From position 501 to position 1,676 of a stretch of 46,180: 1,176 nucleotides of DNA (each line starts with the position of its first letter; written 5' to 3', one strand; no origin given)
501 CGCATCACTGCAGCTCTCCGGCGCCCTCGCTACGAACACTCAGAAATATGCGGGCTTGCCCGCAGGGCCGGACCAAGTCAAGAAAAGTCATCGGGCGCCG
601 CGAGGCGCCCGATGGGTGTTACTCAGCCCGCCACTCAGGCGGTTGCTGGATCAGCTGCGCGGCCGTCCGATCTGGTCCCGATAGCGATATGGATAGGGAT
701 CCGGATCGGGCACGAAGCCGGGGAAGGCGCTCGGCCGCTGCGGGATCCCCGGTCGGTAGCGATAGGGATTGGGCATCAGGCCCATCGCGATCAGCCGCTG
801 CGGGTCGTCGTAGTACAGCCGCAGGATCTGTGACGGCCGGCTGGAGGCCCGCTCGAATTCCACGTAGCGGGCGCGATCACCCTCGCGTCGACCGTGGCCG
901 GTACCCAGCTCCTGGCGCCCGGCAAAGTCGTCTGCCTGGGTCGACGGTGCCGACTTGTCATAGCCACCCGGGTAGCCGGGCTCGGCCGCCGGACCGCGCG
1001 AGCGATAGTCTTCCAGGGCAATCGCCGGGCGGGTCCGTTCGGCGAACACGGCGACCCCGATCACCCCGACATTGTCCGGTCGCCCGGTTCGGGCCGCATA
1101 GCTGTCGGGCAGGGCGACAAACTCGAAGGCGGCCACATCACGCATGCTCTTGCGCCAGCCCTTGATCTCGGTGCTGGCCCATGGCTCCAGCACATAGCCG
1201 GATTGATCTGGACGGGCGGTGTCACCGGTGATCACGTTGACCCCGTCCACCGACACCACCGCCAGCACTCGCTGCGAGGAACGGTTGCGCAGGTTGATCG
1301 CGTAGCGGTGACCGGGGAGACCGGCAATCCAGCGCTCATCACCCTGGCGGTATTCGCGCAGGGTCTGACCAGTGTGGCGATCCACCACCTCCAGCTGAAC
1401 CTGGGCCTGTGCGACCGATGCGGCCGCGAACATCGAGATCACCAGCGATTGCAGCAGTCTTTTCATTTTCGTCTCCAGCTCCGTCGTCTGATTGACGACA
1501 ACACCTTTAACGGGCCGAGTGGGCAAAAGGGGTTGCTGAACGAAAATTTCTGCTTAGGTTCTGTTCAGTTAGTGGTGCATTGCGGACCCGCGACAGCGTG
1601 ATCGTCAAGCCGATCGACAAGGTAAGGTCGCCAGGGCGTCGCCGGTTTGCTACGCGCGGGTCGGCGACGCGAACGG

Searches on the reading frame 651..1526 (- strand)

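Call 36: search_protein_families(library=pfam, proteins=[window:651-1526:-], max_evalue=0.01)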
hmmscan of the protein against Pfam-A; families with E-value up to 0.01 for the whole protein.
window:651-1526:- (291 aa): 1 family
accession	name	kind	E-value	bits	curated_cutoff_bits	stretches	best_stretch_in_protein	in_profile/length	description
PF09973.14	DUF2208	-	0.0088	16.2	24.3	0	219-247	198-226/231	Predicted membrane protein (DUF2208)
